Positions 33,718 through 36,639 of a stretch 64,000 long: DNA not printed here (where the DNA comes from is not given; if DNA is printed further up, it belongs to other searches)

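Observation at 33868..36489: GT-C membrane glycosyltransferase domain fused to a GH8 glycoside hydrolase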

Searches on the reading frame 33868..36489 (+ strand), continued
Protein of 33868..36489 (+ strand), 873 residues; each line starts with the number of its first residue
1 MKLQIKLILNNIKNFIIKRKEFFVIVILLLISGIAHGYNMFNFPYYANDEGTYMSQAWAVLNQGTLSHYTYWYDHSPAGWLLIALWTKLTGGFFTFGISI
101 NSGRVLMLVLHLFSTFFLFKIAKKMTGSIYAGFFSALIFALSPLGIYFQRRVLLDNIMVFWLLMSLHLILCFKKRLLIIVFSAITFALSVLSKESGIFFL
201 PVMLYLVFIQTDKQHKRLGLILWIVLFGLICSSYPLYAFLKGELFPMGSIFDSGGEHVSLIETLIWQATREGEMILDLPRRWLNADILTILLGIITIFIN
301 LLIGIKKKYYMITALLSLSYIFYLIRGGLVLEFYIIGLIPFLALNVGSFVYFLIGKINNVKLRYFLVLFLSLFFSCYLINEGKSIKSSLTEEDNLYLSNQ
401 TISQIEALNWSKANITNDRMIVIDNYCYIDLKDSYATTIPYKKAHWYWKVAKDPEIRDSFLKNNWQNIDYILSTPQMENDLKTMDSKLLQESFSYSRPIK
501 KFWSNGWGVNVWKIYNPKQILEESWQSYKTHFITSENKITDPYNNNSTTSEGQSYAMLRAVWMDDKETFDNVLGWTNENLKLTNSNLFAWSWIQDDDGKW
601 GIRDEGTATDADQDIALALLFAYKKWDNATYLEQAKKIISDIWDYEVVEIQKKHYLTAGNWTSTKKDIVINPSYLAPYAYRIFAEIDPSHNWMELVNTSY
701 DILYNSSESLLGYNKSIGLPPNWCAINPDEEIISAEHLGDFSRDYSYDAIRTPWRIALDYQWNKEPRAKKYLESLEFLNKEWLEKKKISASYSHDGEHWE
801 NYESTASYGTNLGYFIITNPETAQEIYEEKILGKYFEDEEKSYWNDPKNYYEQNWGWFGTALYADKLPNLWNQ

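Call 17: find_related_loci(query=A1, collection=genome_contigs, flank=6000)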
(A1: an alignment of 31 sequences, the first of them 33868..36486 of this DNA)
Query A1 (873 aa) in genome_contigs; peptide patterns used: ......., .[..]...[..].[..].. (x = any residue, [..] = any of these).
599 stretches matched a pattern (row limit reached: there are more); 586 encode a relative of the query (tblastn E <= 1e-3); the best 80 are kept; 80 distinct loci.
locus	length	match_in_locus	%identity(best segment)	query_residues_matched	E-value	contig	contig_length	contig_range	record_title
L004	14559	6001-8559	46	18-871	0e+0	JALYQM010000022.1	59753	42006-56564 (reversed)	MAG: bacterium isolate MDV bin63 SD1454-56_k127_1334330, whole genome shotgun sequence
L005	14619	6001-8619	46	5-873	0e+0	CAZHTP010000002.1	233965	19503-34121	MAG TPA_asm: uncultured Gammaproteobacteria bacterium isolate SRP192515_co2_50 genome assembly, contig: NODE_20_length_2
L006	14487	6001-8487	50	36-872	0e+0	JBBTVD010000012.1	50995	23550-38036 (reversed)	MAG: Patescibacteria group bacterium isolate H14-bin010_1 H14_bin010_1_000000000012, whole genome shotgun sequence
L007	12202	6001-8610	44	13-870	0e+0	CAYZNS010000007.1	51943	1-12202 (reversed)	MAG TPA_asm: uncultured Candidatus Saccharibacteria bacterium isolate binchicken_co21_230 genome assembly, contig: NODE_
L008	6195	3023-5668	44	8-872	0e+0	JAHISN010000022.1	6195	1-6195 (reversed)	MAG: Patescibacteria group bacterium isolate MM_PC_MetaG.mb.174 MM_PC_MetaG.mb.174_k141_552770, whole genome shotgun seq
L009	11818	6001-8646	43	9-873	0e+0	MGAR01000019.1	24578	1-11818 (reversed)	MAG: Candidatus Roizmanbacteria bacterium RIFCSPLOWO2_01_FULL_41_22 rifcsplowo2_01_scaffold_3328, whole genome shotgun s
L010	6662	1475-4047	74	5-873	0e+0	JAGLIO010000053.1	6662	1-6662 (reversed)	MAG: Candidatus Parcubacteria bacterium isolate RS_2_9 ROV157_2.bin.9.fa_53, whole genome shotgun sequence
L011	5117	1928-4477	43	32-871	0e+0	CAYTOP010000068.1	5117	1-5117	MAG TPA_asm: uncultured Gammaproteobacteria bacterium isolate SRP050083_co1_427 genome assembly, contig: NODE_9997_lengt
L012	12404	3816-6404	43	14-870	0e+0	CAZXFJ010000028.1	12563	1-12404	MAG TPA_asm: uncultured Gammaproteobacteria bacterium isolate SRP292972_co1_15 genome assembly, contig: NODE_2109_length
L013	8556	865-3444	42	24-871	0e+0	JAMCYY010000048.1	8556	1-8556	MAG: Patescibacteria group bacterium isolate FK_Sedi_B_Bin.329 NODE_35629_length_8556_cov_3.30217, whole genome shotgun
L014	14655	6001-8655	38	5-871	0e+0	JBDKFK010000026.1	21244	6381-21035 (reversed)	MAG: Candidatus Parcubacteria bacterium isolate farmington_2019_sw_WHONDRS-S19S_0053_A_bin.38 scaffold_0000679, whole ge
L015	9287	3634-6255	37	13-871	0e+0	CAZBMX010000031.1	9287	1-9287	MAG TPA_asm: uncultured Pseudomonadales bacterium isolate SRP192515_co1_124 genome assembly, contig: NODE_7482_length_92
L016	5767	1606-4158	40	31-871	0e+0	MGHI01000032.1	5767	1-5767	MAG: Candidatus Woesebacteria bacterium RIFCSPLOWO2_01_FULL_39_61 rifcsplowo2_01_scaffold_41344, whole genome shotgun se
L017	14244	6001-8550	37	31-872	0e+0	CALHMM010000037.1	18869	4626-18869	MAG: Candidatus Pacebacteria bacterium isolate R4_Bin_Bin_21_sub_1 genome assembly, contig: c_000005131990, whole genome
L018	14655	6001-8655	39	6-871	0e+0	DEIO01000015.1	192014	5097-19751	MAG TPA_asm: Patescibacteria group bacterium UBA2772 UBA2772_contig_6362, whole genome shotgun sequence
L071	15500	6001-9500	28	24-757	1e-57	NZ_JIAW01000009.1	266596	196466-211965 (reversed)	Mycobacterium sp. URHB0044 N536DRAFT_scaffold00009.9_C, whole genome shotgun sequence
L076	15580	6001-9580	30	32-751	1e-56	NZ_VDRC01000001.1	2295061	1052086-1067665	Microbacterium sp. 1.5R strain DE0473 NODE_1_length_2295061_cov_49.968679, whole genome shotgun sequence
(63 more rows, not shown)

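Call 30: predict_structure(alignment_id=A1)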
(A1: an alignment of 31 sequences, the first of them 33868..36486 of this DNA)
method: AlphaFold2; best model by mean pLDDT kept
length: 873 residues; sequences in the alignment: 31
mean_pLDDT: 88.9   pTM: 0.75
mean pLDDT of the five models: 88.9, 89.0, 88.7, 86.6, 86.5
residues with pLDDT >= 90: 527; 70-90: 297; 50-70: 43; < 50: 6
segments of 3 or more residues with pLDDT < 50: none
pLDDT, mean of each block of 10 residues (from residue 1): 73 77 93 94 88 87 64 72 94 90 96 97 93 96 90 93 96 84 96 90 93 88 95 84 77 68 75 70 84 94 92 94 72 80 96 90 90 91 64 80 92 88 88 71 86 82 89 87 84 88 88 88 93 93 89 97 97 97 94 90 89 98 97 98 96 94 88 96 96 97 95 92 93 88 90 96 96 95 92 87 91 96 93 84 90 95 94 88
secondary structure, 60 per line:
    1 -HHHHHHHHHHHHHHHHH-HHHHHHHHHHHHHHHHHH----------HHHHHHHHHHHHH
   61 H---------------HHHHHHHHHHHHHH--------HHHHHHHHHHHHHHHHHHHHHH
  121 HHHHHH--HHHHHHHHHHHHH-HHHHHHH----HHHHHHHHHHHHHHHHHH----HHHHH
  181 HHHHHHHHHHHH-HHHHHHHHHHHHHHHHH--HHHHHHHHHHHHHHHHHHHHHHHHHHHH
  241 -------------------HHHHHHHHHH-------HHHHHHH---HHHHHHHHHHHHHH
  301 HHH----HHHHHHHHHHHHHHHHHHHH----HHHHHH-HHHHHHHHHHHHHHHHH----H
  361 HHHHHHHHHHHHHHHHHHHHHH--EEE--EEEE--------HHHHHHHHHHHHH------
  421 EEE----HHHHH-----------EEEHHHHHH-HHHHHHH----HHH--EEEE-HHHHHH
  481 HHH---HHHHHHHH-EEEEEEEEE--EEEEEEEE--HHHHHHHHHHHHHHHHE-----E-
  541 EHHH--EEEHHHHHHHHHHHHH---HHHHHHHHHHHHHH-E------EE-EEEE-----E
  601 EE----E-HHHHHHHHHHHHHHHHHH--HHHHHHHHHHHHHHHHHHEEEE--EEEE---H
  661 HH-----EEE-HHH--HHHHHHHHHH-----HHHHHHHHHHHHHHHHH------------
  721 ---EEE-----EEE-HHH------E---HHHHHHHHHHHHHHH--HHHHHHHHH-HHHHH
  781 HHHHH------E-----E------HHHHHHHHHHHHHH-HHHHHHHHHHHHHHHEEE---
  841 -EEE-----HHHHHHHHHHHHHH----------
elements in order (helices of 4 or more, strands of 3 or more residues): H2-18 H20-37 H48-61 H77-90 H99-126 H129-141 H143-149 H154-171 H176-192 H194-210 H213-240 H260-269 H277-283 H287-303 H308-327 H332-337 H339-355 H360-382 E385-387 E390-393 H402-414 E421-423 H428-432 E444-446 H447-452 H454-460 E470-473 H475-483 H487-494 E496-504 E507-514 H517-532 E547-549 H550-562 H566-579 E591-594 E600-602 H609-626 H629-646 E647-650 E653-656 E668-670 H677-686 H692-708 E724-726 E732-734 H749-763 H766-774 H776-785 H805-818 H820-834 E835-837 E842-844 H850-863

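Call 32: fold_search(model_id=the predicted structure, library=pdb)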
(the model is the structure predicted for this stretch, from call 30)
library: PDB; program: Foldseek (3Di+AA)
matches with E <= 10: 644; with E <= 0.001: 149
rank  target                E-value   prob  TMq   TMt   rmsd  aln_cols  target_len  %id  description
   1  9b87_A                7.0e-17  1.00  0.34  0.86   2.5       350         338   22  Tetrameric cryo-EM structure of E. coli BcsZ (released 2025-02-19)
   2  3qxf_A                1.9e-16  1.00  0.34  0.86   2.5       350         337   22  Structure of the bacterial cellulose synthase subunit Z (released 2011-03-30)
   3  4q2b_B                2.4e-16  1.00  0.34  0.83   2.6       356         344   22  The crystal structure of an endo-1,4-D-glucanase from Pseudomonas putida KT2440 (released 2014-06-25)
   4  4q2b_A                2.8e-16  1.00  0.34  0.83   2.7       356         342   22  The crystal structure of an endo-1,4-D-glucanase from Pseudomonas putida KT2440 (released 2014-06-25)
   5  5cd2                  4.8e-16  1.00  0.34  0.83   3.0       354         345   25  The crystal structure of endo-1,4-D-glucanase from Vibrio fischeri ES114 (released 2015-07-22)
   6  1is9                  5.2e-16  1.00  0.34  0.80   3.3       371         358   28  Endoglucanase A from Clostridium thermocellum at atomic resolution (released 2002-09-04)
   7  3qxq_A                6.0e-16  1.00  0.34  0.86   2.5       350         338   22  Structure of the bacterial cellulose synthase subunit Z in complex with cellopentaose (released 2011-03-30)
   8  4q2b_C                6.8e-16  1.00  0.34  0.84   2.7       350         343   22  The crystal structure of an endo-1,4-D-glucanase from Pseudomonas putida KT2440 (released 2014-06-25)
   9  1cem                  1.0e-15  1.00  0.34  0.79   3.4       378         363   27  ENDOGLUCANASE A (CELA) CATALYTIC CORE, RESIDUES 33-395 (released 1997-01-11)
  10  7f82_A                1.7e-15  1.00  0.34  0.85   2.5       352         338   24  Structure of the bacterial cellulose synthase subunit Z in complex with cellooligosaccharides from Enterobacter sp. CJ (released 2022-02-09)
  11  1kwf_A                2.9e-15  1.00  0.34  0.79   3.3       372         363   27  Atomic Resolution Structure of an Inverting Glycosidase in Complex with Substrate (released 2002-03-13)
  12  5gy3                  4.5e-15  1.00  0.32  0.84   4.3       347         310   24  The crystal structure of endoglucanase Cel10, a family 8 glycosyl hydrolase from Klebsiella pneumoniae (released 2016-12-21)
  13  7f81_A                4.7e-15  1.00  0.34  0.85   2.5       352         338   24  Structure of the bacterial cellulose synthase subunit Z from Enterobacter sp. CJF-002 (released 2022-02-09)
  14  5czl                  8.5e-15  1.00  0.32  0.83   3.9       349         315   23  Crystal structure of a novel GH8 endo-beta-1,4-glucanase from an Achatina fulica gut metagenomic library (released 2016-08-03)
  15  1wzz                  9.7e-15  1.00  0.33  0.85   4.5       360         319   18  Structure of endo-beta-1,4-glucanase CMCax from Acetobacter xylinum (released 2006-03-14)
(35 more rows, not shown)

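Call 40: search_protein_families(library=pfam, proteins=[L071:4361-5968:+, L071:5965-8652:+, L071:8646-9809:+, L076:3374-5833:+, L076:5380-7842:+, L076:7946-9910:+, L076:10546-11337:+, L076:12230-13477:+, L071:10359-11255:+], max_evalue=0.001)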
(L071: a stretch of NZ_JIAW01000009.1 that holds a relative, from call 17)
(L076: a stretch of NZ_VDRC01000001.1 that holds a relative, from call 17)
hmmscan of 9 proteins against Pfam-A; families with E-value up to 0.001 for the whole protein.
L071:4361-5968:+ (535 aa): 5 families
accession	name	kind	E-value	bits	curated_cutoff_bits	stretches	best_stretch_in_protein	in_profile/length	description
PF13641.12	Glyco_tranf_2_3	-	1e-45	157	27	1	163-388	2-228/230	Glycosyltransferase like family 2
PF13632.12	Glyco_trans_2_3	-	2.7e-24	86.5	27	1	251-455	4-194/198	Glycosyl transferase family group 2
PF00535.33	Glycos_transf_2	-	2.1e-17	64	23.3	1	166-325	1-159/168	Glycosyl transferase family 2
PF13506.12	Glyco_transf_21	-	1.5e-09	38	21.7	1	223-388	8-173/174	Glycosyl transferase family 21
PF03929.21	PepSY_TM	-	0.00041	20.7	28.8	1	13-138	187-293/295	PepSY-associated TM region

L071:5965-8652:+ (895 aa): 3 families
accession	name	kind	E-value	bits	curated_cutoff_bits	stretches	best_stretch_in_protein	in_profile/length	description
PF13231.12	PMT_2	-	5.2e-12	46.7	26.1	1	63-220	1-155/160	Dolichyl-phosphate-mannose-protein mannosyltransferase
PF14344.12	DUF4397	-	3.1e-10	41.1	30.6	1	674-755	34-118/119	Domain of unknown function (DUF4397)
PF02366.24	PMT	-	0.00023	21.3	22.7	1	84-196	77-196/245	Dolichyl-phosphate-mannose-protein mannosyltransferase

L071:8646-9809:+ (387 aa): 1 family
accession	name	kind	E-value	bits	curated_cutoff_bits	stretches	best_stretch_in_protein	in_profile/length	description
PF01270.23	Glyco_hydro_8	-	3.3e-32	112.3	24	1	39-343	15-314/341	Glycosyl hydrolases family 8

L076:3374-5833:+ (819 aa): 4 families
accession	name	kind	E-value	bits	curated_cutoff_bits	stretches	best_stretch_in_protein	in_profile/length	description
PF13641.12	Glyco_tranf_2_3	-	1.2e-40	140.4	27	1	435-659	3-229/230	Glycosyltransferase like family 2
PF13632.12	Glyco_trans_2_3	-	4.3e-24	85.9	27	1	520-724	3-189/198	Glycosyl transferase family group 2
PF00535.33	Glycos_transf_2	-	7.4e-15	55.7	23.3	1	438-592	3-156/168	Glycosyl transferase family 2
PF13506.12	Glyco_transf_21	-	1.5e-09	38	21.7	1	493-658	6-173/174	Glycosyl transferase family 21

L076:5380-7842:+ (820 aa): 1 family
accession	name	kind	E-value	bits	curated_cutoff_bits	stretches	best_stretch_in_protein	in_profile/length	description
PF13231.12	PMT_2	-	2.4e-10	41.3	26.1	1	250-406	1-152/160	Dolichyl-phosphate-mannose-protein mannosyltransferase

L076:7946-9910:+ (654 aa): 1 family
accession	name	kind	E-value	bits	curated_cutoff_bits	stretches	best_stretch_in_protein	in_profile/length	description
PF01270.23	Glyco_hydro_8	-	1e-30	107.4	24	1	340-522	38-227/341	Glycosyl hydrolases family 8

L076:10546-11337:+ (263 aa): 2 families
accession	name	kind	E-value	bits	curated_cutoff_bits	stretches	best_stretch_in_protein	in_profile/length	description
PF00535.33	Glycos_transf_2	-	1.6e-29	103.4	23.3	1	6-169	2-167/168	Glycosyl transferase family 2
PF13641.12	Glyco_tranf_2_3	-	5.2e-06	27.1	27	1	4-210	3-215/230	Glycosyltransferase like family 2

L076:12230-13477:+ (415 aa): 0 families

L071:10359-11255:+ (298 aa): 0 families

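Call 55: find_encoding_contigs(protein=P0001, flank=10000, max_places=1)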
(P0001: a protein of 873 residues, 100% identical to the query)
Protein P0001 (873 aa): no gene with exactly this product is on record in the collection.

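Call 56: find_encoding_contigs(protein=P0030, flank=7000, max_places=1)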
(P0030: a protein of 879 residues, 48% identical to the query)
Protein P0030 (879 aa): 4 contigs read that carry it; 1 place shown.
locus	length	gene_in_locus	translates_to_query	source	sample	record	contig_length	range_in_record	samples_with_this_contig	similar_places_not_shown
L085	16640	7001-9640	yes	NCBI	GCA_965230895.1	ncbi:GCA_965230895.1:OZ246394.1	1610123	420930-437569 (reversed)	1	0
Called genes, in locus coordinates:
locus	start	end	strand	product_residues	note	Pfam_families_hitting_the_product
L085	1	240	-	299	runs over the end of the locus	PF00535:Glycos_transf_2, PF13641:Glyco_tranf_2_3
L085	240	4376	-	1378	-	PF00535:Glycos_transf_2, PF13641:Glyco_tranf_2_3 (weak), PF13641:Glyco_tranf_2_3, PF13632:Glyco_trans_2_3, PF13439:Glyco_transf_4, PF20706:GT4-conflict, PF00534:Glycos_transf_1, PF13692:Glyco_trans_1_4, +3 more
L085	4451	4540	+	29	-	-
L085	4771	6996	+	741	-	PF00535:Glycos_transf_2, PF10111:Glyco_tranf_2_2 (faint), PF13506:Glyco_transf_21 (weak), PF00535:Glycos_transf_2 (weak), PF13641:Glyco_tranf_2_3, PF13632:Glyco_trans_2_3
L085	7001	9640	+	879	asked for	PF02366:PMT (weak), PF01270:Glyco_hydro_8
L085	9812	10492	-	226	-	-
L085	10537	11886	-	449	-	-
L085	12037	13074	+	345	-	PF01933:CofD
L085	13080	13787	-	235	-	-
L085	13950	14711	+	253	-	PF00483:NTP_transferase, PF01128:IspD, PF12804:NTP_transf_3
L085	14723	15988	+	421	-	-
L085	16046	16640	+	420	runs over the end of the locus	PF00535:Glycos_transf_2, PF13641:Glyco_tranf_2_3, PF01644:Chitin_synth_1 (faint), PF03142:Chitin_synth_2 (weak), PF13506:Glyco_transf_21, PF13632:Glyco_trans_2_3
